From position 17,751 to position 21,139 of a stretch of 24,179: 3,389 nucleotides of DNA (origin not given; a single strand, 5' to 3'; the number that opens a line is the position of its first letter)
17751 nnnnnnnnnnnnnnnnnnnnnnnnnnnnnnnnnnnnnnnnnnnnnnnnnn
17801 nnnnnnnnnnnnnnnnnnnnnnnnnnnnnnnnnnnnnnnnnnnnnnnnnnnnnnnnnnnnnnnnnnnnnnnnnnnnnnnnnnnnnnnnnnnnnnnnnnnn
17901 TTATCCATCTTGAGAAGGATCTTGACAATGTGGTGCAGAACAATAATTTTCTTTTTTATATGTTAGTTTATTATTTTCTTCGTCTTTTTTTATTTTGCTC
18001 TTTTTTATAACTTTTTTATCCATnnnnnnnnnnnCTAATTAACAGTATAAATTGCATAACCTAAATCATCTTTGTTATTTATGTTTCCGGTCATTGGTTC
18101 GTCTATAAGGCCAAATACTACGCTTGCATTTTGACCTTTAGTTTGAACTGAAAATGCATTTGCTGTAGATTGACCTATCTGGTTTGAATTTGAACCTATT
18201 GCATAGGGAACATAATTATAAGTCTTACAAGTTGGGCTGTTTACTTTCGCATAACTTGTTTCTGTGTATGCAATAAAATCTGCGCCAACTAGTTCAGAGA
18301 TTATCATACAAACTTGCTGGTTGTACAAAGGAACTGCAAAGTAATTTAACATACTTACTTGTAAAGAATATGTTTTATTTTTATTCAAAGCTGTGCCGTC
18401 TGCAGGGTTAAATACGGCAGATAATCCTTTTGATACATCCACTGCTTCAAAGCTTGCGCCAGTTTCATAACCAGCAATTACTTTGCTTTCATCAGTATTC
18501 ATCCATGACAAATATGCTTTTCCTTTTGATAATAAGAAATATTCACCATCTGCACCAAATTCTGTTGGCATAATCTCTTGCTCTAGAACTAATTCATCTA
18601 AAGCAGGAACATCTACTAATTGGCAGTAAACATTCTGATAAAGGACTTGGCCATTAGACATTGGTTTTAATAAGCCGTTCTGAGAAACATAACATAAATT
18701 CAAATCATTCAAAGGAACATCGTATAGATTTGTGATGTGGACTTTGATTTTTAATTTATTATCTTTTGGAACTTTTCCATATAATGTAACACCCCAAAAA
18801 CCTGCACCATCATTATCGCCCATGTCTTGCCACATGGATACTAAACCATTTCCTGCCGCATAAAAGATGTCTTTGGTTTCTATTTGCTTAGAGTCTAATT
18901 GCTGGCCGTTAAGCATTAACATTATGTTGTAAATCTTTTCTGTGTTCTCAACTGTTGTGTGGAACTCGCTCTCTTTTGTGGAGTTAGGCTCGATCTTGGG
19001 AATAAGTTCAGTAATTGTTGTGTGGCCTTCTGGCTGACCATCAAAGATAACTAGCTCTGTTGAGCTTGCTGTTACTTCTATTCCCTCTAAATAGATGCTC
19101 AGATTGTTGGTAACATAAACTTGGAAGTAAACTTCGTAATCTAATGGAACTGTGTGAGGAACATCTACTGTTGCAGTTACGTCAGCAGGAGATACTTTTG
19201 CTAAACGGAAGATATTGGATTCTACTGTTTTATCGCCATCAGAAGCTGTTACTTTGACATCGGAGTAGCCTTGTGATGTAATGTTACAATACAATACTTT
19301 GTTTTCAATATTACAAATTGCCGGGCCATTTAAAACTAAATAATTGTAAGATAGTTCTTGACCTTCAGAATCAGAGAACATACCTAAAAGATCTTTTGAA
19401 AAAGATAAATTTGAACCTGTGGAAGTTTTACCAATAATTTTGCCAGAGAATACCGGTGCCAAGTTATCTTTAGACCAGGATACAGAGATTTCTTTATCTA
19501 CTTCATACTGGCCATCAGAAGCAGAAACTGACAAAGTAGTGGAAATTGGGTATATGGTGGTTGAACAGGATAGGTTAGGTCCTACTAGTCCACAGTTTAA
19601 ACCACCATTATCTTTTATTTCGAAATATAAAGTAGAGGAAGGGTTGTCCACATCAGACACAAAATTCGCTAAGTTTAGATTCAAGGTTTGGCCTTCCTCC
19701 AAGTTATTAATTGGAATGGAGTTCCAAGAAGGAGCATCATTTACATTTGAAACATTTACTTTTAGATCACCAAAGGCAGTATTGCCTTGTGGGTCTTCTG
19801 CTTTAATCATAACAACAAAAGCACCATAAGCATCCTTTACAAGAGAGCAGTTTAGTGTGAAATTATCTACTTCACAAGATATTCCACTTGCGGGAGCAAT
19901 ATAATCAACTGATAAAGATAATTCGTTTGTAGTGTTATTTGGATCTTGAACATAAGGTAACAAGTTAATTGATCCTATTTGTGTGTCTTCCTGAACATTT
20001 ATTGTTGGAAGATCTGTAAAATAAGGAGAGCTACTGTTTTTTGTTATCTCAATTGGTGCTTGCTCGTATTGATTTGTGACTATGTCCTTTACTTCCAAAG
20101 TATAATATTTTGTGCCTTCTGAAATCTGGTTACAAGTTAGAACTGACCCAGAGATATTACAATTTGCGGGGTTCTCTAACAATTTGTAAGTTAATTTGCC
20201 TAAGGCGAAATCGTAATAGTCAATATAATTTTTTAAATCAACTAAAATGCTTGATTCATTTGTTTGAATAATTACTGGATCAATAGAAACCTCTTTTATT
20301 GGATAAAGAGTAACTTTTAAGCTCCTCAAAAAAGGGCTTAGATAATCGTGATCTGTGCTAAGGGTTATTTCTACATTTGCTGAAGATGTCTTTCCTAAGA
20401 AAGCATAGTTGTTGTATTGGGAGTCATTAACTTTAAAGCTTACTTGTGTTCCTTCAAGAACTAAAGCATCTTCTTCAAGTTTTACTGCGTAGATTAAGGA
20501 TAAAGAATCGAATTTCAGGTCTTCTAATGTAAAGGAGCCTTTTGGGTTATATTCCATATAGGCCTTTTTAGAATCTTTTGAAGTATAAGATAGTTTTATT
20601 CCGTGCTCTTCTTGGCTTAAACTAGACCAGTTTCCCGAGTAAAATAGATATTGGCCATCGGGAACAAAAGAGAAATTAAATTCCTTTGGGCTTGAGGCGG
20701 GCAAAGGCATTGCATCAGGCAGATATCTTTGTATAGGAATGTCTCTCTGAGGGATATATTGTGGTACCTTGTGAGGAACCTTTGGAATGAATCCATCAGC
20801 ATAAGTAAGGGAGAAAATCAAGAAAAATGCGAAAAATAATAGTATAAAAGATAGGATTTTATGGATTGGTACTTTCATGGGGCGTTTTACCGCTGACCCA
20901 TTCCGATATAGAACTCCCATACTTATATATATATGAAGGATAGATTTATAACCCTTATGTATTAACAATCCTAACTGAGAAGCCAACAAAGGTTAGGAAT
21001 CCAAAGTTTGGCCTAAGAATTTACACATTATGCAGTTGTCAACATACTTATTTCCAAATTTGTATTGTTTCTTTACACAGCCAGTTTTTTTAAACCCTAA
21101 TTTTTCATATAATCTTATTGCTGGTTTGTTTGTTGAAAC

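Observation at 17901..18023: Unannotated 40-aa ORF with perfect RBS and CSAPHC C-terminus: candidate precursor peptide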

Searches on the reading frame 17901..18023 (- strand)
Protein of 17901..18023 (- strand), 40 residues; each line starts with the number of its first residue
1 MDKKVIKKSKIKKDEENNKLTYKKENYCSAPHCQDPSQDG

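Call 5: search_protein_families(library=pfam, proteins=[window:17901-18023:-], max_evalue=0.01)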
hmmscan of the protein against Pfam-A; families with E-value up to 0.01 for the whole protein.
window:17901-18023:- (40 aa): 0 families

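Call 6: search_protein_families(library=ncbifam, proteins=[window:17901-18023:-], max_evalue=0.01)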
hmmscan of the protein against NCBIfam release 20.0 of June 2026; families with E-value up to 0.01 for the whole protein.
window:17901-18023:- (40 aa): 0 families

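Call 7: find_homologous_proteins(query=window:17901-18023:-, max_evalue=10)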
Query window:17901-18023:- (40 aa): 1 proteins with E <= 10 among 1 candidates.
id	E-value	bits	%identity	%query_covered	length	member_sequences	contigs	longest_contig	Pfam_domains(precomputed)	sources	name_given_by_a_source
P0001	5.1e-19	83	100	100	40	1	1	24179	-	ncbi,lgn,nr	ncbi:MAG: hypothetical protein PHH82_04430 [Candidatus ainarchaeum sp.]|nr:hypothetical protein [Can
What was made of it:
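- Tried and rejected: A word-based search with the single peptide found only itself (call 7).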

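Call 20: find_homologous_proteins(query=A1, max_evalue=10)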
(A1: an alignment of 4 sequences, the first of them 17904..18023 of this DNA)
Query A1 (4 sequences) (40 aa, profile of the alignment): 8 proteins with E <= 10 among 67 candidates.
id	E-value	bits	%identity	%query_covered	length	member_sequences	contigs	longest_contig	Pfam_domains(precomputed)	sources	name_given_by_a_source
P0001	2.2e-19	87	100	100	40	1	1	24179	-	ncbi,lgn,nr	ncbi:MAG: hypothetical protein PHH82_04430 [Candidatus ainarchaeum sp.]|nr:hypothetical protein [Can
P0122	5.8e-18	82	49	100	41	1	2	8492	-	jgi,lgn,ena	-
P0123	5.8e-18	82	63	80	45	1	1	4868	-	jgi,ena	-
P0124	2.8e-17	80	66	88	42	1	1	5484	-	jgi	-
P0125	2.3e-12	64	72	63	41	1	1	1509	-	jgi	-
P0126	4.4e-11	60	61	70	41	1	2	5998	-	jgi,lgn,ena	-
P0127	9.3e-11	59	58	100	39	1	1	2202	-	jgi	-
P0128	1.6e-10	58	60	100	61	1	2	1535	-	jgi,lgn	-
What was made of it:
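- Tried and rejected: The profile of 4 peptides was needed to find the family (call 20).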

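Call 22: find_encoding_contigs(protein=P0122, flank=10000)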
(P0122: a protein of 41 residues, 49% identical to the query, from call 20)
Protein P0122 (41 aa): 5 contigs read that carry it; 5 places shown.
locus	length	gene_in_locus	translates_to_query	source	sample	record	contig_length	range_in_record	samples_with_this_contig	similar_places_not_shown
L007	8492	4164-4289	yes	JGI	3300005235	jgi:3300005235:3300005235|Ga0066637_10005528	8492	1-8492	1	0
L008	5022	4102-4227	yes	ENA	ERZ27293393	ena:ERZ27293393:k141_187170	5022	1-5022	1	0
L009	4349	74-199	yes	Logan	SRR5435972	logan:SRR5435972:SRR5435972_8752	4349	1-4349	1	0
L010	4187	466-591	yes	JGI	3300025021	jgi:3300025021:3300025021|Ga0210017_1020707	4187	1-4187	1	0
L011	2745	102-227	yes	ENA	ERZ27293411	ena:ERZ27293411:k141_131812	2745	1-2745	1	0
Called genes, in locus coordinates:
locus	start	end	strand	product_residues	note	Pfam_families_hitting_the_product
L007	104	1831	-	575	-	-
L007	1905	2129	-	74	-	PF03911:Sec61_beta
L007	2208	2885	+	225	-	-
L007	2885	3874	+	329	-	-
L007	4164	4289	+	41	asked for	-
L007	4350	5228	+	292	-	PF04101:Glyco_tran_28_C (weak)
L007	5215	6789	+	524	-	PF00391:PEP-utilizers, PF04055:Radical_SAM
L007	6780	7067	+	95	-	-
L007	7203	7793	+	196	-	-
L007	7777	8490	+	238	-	?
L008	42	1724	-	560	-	-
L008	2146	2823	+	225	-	-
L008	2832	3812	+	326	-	-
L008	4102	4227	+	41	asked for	-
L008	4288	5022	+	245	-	?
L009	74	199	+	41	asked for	-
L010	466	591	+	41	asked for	-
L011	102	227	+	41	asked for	-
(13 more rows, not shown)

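Call 23: find_encoding_contigs(protein=P0126, flank=10000)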
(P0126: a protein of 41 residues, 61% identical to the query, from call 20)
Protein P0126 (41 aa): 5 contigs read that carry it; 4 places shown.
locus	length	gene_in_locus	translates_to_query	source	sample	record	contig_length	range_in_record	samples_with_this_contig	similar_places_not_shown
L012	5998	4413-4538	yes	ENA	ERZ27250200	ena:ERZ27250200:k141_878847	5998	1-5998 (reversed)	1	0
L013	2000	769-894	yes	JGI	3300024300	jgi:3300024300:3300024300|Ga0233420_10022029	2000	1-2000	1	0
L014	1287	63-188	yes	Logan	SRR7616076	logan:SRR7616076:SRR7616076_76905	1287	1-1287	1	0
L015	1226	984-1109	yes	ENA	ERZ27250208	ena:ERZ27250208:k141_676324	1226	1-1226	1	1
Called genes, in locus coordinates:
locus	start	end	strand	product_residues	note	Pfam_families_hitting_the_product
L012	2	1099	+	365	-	?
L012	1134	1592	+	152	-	PF00675:Peptidase_M16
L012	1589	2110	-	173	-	PF13673:Acetyltransf_10, PF00583:Acetyltransf_1, PF13508:Acetyltransf_7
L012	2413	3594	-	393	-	PF13353:Fer4_12 (weak), PF04055:Radical_SAM, PF13186:SPASM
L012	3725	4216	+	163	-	PF13420:Acetyltransf_4, PF00583:Acetyltransf_1, PF13673:Acetyltransf_10, PF13508:Acetyltransf_7, PF08445:FR47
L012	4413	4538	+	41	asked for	-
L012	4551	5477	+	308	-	PF04101:Glyco_tran_28_C (weak)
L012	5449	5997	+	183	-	?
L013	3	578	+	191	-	?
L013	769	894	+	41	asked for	-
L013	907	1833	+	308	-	PF04101:Glyco_tran_28_C (weak)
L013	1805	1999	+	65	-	?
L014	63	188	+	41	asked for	-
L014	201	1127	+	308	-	PF04101:Glyco_tran_28_C (weak)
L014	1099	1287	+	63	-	?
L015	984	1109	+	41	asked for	-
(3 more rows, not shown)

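Call 24: find_encoding_contigs(protein=P0127, flank=10000)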
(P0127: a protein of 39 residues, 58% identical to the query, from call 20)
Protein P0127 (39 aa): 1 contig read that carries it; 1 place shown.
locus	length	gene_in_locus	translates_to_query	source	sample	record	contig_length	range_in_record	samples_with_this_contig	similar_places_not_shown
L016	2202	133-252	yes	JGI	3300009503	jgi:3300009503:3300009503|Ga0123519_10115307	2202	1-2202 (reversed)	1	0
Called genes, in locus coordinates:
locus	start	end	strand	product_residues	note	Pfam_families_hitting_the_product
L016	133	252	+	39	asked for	-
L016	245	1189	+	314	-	-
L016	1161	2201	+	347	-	?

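Call 45: search_protein_families(library=pfam, proteins=[L007:7203-7790:+], max_evalue=5)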
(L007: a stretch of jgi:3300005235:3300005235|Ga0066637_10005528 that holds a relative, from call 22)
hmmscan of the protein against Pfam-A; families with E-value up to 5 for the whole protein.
L007:7203-7790:+ (196 aa): 1 family
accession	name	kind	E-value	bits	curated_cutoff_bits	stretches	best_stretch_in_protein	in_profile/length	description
PF21064.2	Reovirus_L2_N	-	0.0057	17.2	27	1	41-105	73-137/142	Reovirus core-spike protein lambda-2 (L2), N-terminal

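Call 54: search_protein_representatives(alignment_id=A7)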
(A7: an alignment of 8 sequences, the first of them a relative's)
Query: 8 sequences, 41 profile positions. Proteins with E-value up to 0.001 (for the whole library): 2; up to 1e-10: 2; up to 1e-30: 0. The best 2 are listed.
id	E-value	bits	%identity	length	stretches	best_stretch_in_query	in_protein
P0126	1.2e-17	79.5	-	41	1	1-41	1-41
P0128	2.2e-16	75.5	-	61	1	1-41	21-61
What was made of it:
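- Tried and rejected: The exhaustive HMMER profile search of 1.84 billion representatives found no distant relatives, only 2 representatives of the same family (call 54).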

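Call 76: search_protein_families(library=ncbifam, proteins=[P0122, P0123, P0124, P0128, L028:5492-6235:+], max_evalue=5)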
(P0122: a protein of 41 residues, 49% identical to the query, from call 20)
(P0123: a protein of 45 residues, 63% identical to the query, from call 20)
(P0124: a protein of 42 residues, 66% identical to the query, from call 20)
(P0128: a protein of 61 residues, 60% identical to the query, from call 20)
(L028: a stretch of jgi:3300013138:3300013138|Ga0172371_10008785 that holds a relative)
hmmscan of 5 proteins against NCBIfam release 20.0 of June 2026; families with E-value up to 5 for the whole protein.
P0122 (41 aa): 0 families

P0123 (45 aa): 0 families

P0124 (42 aa): 0 families

P0128 (61 aa): 0 families

L028:5492-6235:+ (248 aa): 0 families

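Call 89: search_protein_families(library=pfam, proteins=[L007:5515-5802:+], max_evalue=10)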
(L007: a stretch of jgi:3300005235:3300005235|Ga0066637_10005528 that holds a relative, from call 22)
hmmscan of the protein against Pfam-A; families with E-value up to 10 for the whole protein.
L007:5515-5802:+ (96 aa): 0 families

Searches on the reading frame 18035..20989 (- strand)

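Call 5: search_protein_families(library=pfam, proteins=[window:18035-20989:-], max_evalue=0.01)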
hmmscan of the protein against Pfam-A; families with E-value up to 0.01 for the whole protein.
window:18035-20989:- (984 aa): 1 family
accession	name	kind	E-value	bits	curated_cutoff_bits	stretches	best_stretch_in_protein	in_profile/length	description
PF17803.7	Cadherin_4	-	2.3e-07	31.6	25.1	0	409-459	3-52/71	Bacterial cadherin-like domain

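Call 6: search_protein_families(library=ncbifam, proteins=[window:18035-20989:-], max_evalue=0.01)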
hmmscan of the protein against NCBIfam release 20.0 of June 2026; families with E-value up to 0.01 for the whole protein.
window:18035-20989:- (984 aa): 1 family
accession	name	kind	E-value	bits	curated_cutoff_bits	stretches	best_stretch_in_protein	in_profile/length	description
NF012211.1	tand_rpt_95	domain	3.2e-05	23.8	90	0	332-421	2-92/98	tandem-95 repeat protein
